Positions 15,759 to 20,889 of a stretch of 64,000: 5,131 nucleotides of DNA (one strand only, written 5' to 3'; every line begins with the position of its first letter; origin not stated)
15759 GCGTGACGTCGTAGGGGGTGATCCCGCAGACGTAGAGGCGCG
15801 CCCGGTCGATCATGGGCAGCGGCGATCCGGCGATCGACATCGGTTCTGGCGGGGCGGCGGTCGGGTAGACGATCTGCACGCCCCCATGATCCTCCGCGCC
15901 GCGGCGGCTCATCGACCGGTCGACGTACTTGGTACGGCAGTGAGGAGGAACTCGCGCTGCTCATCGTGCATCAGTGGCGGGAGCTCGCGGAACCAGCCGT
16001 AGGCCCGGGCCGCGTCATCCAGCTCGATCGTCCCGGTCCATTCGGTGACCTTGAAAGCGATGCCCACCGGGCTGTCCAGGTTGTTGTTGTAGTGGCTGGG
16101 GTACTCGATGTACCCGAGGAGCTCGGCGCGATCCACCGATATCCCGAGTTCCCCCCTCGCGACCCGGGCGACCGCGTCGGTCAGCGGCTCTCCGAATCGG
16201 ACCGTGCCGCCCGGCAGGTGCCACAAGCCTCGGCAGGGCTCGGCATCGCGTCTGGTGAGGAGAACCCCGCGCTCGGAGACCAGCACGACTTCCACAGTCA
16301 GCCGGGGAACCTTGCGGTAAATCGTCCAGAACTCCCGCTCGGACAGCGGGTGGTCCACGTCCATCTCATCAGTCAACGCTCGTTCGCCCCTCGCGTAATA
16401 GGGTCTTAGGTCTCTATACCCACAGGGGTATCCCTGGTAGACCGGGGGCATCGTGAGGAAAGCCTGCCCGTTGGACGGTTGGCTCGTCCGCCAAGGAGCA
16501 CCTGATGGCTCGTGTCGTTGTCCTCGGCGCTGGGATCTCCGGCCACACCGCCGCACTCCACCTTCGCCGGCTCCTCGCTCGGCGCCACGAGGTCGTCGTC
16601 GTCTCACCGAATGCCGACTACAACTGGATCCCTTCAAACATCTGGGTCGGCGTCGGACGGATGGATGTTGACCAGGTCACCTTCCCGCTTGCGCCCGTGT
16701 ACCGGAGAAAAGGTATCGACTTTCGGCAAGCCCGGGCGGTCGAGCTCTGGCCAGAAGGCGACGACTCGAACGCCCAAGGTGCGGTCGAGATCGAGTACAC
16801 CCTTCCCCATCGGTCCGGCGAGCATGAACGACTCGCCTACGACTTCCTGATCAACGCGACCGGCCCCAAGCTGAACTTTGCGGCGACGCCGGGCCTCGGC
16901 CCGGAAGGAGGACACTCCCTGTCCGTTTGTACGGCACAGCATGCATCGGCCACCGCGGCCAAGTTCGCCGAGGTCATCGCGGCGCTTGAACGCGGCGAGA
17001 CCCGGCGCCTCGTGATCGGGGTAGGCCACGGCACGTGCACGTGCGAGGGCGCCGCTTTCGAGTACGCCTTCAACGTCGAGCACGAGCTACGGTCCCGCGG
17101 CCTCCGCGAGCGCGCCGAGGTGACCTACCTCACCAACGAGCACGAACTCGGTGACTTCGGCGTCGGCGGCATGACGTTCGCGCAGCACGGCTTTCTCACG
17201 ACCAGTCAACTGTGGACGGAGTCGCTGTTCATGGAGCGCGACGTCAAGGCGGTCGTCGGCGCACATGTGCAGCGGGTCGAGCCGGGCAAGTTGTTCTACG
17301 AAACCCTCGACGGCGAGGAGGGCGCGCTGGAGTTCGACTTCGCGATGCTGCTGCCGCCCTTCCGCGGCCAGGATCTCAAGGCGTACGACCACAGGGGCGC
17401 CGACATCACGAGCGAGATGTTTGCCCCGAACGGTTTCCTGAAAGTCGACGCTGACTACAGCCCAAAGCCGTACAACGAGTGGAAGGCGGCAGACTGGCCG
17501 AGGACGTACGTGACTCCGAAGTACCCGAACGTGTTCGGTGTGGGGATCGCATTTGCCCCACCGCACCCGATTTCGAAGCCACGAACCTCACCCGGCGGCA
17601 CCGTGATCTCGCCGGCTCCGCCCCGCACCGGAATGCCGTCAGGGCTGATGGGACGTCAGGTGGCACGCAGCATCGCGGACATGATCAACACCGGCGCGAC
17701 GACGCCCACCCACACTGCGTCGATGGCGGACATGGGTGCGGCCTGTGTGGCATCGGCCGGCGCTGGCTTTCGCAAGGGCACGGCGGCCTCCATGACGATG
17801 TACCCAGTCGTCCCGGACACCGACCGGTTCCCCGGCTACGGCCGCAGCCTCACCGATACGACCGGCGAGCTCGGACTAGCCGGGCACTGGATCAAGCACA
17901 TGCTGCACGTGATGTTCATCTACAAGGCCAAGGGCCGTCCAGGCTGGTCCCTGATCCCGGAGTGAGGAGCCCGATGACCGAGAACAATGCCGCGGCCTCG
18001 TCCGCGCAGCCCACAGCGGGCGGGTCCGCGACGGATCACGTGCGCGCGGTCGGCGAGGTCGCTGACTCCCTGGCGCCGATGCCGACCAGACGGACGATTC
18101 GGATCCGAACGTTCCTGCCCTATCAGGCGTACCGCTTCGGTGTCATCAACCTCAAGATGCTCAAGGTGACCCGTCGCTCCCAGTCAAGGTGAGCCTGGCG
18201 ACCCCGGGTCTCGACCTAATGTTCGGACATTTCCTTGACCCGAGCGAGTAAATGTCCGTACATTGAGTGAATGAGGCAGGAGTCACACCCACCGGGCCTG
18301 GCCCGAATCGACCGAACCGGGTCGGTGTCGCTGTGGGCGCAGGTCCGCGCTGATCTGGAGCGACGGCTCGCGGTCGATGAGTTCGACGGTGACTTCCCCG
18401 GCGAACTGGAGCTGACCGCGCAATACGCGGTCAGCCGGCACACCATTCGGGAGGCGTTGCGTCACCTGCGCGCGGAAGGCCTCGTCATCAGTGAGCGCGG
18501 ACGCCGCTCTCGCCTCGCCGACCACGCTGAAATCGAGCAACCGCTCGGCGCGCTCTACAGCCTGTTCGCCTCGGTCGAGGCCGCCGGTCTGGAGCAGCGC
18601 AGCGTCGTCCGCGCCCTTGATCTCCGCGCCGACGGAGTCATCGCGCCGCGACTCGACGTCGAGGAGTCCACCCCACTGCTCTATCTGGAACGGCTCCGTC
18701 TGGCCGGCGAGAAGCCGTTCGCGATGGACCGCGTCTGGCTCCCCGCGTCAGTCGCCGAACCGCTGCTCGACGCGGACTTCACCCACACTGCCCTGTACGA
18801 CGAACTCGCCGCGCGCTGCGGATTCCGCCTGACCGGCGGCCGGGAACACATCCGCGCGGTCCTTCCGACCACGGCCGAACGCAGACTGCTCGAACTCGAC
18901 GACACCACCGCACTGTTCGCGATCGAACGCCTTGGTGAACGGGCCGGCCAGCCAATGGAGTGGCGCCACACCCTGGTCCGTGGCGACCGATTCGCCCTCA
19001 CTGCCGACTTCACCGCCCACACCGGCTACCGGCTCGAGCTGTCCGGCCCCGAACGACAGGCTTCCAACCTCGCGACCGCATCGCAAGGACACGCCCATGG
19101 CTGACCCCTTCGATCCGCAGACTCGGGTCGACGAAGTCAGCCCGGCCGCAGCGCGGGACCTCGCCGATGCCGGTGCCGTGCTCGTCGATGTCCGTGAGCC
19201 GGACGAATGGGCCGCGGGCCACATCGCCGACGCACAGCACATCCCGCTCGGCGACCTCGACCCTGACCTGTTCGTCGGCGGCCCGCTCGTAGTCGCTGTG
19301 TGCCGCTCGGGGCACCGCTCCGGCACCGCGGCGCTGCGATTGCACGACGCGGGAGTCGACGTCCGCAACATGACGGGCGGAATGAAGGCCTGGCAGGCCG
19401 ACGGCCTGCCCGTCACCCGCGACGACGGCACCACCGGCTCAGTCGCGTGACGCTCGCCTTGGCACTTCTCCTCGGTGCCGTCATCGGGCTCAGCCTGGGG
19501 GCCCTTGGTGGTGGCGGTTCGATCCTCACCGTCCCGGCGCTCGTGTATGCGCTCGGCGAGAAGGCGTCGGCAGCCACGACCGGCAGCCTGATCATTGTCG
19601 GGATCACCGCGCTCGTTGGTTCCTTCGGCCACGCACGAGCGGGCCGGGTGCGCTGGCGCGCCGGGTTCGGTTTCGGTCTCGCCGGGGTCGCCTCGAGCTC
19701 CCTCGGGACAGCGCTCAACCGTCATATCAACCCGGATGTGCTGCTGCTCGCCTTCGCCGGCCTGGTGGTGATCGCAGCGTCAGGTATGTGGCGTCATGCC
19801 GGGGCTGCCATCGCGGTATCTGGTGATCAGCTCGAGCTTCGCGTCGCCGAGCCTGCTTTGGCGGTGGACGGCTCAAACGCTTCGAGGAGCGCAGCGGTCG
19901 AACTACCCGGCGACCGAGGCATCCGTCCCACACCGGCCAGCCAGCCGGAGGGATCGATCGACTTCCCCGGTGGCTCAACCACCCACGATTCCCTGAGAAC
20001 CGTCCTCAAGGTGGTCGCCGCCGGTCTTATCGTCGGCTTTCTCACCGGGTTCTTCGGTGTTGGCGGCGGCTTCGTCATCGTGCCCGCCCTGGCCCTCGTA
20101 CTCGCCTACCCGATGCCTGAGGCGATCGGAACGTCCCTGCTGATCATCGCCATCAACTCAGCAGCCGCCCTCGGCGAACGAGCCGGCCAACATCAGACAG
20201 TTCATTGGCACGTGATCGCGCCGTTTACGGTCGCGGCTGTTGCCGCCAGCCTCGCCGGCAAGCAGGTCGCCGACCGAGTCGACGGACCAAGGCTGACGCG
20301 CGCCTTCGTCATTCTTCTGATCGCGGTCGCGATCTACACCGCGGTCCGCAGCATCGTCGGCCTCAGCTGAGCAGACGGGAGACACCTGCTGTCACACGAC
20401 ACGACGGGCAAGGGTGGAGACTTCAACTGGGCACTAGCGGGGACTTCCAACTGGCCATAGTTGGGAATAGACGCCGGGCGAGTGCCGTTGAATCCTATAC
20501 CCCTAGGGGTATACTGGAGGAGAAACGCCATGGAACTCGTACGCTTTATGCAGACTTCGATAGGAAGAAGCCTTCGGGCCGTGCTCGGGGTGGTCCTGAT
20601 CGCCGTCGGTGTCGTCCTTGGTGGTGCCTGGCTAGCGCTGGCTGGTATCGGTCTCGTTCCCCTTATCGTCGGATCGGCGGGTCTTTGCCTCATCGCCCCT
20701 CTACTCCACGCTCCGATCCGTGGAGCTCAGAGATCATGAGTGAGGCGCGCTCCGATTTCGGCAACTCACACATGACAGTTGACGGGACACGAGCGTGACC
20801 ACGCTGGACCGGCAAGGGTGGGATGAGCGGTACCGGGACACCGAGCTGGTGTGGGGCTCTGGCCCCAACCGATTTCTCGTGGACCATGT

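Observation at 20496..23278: Two different SAM methyltransferases inside the CstR-type regulon (op3 and the prx operon)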

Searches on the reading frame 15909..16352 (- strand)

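Call 12: search_protein_families(library=ncbifam, proteins=[window:15909-16352:-], max_evalue=0.001)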
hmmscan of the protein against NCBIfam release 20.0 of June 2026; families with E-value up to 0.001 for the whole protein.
window:15909-16352:- (147 aa): 13 families
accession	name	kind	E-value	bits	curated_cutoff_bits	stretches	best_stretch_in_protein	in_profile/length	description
NF011963.0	PRK15434.1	subfamily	1.3e-10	41.2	146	1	3-92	3-93/159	GDP-mannose mannosyl hydrolase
NF006530.0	PRK08999.1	equivalog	1.6e-10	40.6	245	1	20-110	10-97/315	Nudix family hydrolase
NF003787.0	PRK05379.1-4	equivalog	1.1e-09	37.8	449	1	15-83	206-274/346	bifunctional nicotinamide-nucleotide adenylyltransferase/Nudix hydroxylase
NF003788.0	PRK05379.1-5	equivalog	3.6e-09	36.4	354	1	18-81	214-277/351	bifunctional nicotinamide-nucleotide adenylyltransferase/Nudix hydroxylase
NF003786.0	PRK05379.1-2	equivalog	4.2e-08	32.8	397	1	18-84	219-285/354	bifunctional nicotinamide-nucleotide adenylyltransferase/Nudix hydroxylase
TIGR00586.1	mutt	equivalog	6.2e-07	29.5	97.9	1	17-85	6-75/129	8-oxo-dGTP diphosphatase MutT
NF041652.1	Nud_hyd_Dein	equivalog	9.7e-07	29.1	200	1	21-80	26-81/152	Nudix hydrolase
NF003791.0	PRK05379.2-3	equivalog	1.6e-06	27.5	409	1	7-82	191-267/340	bifunctional nicotinamide-nucleotide adenylyltransferase/Nudix hydroxylase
NF008044.0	PRK10776.1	equivalog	5.8e-06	26.2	148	1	17-86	5-75/130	8-oxo-dGTP diphosphatase MutT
NF007834.0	PRK10546.1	equivalog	2.5e-05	24.1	156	1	23-78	10-66/135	pyrimidine (deoxy)nucleoside triphosphate diphosphatase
NF003785.0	PRK05379.1-1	equivalog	0.00017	20.9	418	1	17-73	203-259/347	bifunctional nicotinamide-nucleotide adenylyltransferase/Nudix hydroxylase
NF003790.0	PRK05379.2-2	equivalog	0.00029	20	403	1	17-72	217-272/354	bifunctional nicotinamide mononucleotide adenylyltransferase/ADP-ribose pyrophosphatase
NF001937.0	PRK00714.1-4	equivalog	0.00096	18.8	139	0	17-82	8-71/161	RNA pyrophosphohydrolase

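Call 83: search_protein_families(library=pfam, proteins=[window:15909-16352:-], max_evalue=0.001)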
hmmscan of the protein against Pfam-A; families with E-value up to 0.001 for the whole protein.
window:15909-16352:- (147 aa): 1 family
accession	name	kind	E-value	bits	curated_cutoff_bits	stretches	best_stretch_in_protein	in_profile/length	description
PF00293.34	NUDIX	-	2.3e-13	50.7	21.1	1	16-121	2-113/134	NUDIX domain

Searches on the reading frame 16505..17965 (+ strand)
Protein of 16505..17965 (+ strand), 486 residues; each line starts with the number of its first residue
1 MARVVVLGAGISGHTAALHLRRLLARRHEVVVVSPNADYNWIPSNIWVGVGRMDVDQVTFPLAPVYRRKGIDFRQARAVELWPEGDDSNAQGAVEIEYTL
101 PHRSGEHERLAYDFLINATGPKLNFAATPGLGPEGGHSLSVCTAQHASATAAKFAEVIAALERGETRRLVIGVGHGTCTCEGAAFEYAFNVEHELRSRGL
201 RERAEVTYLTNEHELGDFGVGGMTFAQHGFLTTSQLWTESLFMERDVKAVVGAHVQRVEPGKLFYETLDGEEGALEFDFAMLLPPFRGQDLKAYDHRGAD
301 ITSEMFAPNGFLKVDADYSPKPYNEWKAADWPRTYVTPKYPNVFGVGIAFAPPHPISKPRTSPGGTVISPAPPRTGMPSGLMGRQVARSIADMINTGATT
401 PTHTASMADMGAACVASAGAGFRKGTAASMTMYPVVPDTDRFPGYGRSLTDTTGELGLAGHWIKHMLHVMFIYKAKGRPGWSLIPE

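Call 12: search_protein_families(library=ncbifam, proteins=[window:16505-17965:+], max_evalue=0.001)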
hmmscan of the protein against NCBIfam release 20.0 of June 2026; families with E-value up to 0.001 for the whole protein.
window:16505-17965:+ (486 aa): 1 family
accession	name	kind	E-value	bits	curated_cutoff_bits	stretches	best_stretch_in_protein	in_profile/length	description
NF049943.1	SQR_III_seleno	exception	5e-13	48.7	525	1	3-291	2-255/406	type III sulfide quinone reductase, selenoprotein subtype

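Call 83: search_protein_families(library=pfam, proteins=[window:16505-17965:+], max_evalue=0.001)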
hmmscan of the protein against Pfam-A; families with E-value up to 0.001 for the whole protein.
window:16505-17965:+ (486 aa): 2 families
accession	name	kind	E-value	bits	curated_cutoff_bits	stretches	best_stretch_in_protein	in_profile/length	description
PF07992.20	Pyr_redox_2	-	1.2e-07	31.9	26.1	1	3-191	2-166/291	Pyridine nucleotide-disulphide oxidoreductase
PF01266.30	DAO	-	5.5e-06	26.6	27.9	0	3-38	1-33/353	FAD dependent oxidoreductase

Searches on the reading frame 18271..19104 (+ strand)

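Call 10: search_protein_families(library=pfam, proteins=[window:18271-19104:+], max_evalue=0.01)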
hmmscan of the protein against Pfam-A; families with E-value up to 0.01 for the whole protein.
window:18271-19104:+ (277 aa): 3 families
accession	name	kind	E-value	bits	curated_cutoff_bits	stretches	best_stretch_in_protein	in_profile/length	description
PF07702.18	UTRA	-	1.5e-29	103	23.8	1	115-241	13-140/141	UTRA domain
PF00392.27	GntR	-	1.6e-10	40.9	27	1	42-79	24-61/64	Bacterial regulatory proteins, gntR family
PF02082.26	Rrf2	-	0.0052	17.4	30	1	47-81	28-64/132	Iron-dependent Transcriptional regulator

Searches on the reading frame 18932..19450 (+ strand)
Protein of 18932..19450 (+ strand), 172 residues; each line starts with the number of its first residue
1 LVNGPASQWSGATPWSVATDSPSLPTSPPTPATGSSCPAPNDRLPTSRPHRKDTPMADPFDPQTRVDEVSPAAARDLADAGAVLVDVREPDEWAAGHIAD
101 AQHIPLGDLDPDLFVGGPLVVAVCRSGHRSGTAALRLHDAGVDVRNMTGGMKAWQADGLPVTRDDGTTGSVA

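Call 10: search_protein_families(library=pfam, proteins=[window:18932-19450:+], max_evalue=0.01)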
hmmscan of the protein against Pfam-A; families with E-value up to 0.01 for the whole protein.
window:18932-19450:+ (172 aa): 1 family
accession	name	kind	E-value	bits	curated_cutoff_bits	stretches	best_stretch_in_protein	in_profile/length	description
PF00581.25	Rhodanese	-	2.6e-16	60.3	22.2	1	71-156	2-101/102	Rhodanese-like domain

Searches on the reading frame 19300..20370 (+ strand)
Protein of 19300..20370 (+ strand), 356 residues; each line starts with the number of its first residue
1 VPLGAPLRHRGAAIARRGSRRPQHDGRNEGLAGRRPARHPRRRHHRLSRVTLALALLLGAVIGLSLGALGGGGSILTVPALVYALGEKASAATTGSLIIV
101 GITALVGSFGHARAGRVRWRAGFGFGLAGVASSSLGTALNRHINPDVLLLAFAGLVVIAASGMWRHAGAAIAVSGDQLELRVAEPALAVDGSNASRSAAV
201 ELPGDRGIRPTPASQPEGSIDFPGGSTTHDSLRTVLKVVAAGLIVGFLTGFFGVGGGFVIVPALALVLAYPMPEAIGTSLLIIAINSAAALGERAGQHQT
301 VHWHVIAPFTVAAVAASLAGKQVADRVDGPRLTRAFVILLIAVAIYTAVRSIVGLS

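Call 10: search_protein_families(library=pfam, proteins=[window:19300-20370:+], max_evalue=0.01)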
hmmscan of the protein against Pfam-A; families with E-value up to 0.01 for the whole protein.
window:19300-20370:+ (356 aa): 1 family
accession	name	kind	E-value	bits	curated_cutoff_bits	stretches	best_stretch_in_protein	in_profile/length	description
PF01925.25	TauE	-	3.4e-43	148.4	32.6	1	56-346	2-236/237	Sulfite exporter TauE/SafE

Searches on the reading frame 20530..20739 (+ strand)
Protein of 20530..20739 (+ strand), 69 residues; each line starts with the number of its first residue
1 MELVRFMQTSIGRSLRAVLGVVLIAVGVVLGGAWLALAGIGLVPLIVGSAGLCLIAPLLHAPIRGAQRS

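Call 10: search_protein_families(library=pfam, proteins=[window:20530-20739:+], max_evalue=0.01)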
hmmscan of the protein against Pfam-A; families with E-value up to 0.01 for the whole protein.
window:20530-20739:+ (69 aa): 1 family
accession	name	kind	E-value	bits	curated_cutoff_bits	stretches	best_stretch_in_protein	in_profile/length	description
PF11127.14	YgaP-like_TM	-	4.2e-06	27.2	25.3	1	10-60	7-59/66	Inner membrane protein YgaP-like, transmembrane domain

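Call 12: search_protein_families(library=ncbifam, proteins=[window:20530-20739:+], max_evalue=0.001)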
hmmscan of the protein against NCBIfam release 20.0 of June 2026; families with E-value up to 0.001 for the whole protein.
window:20530-20739:+ (69 aa): 0 families
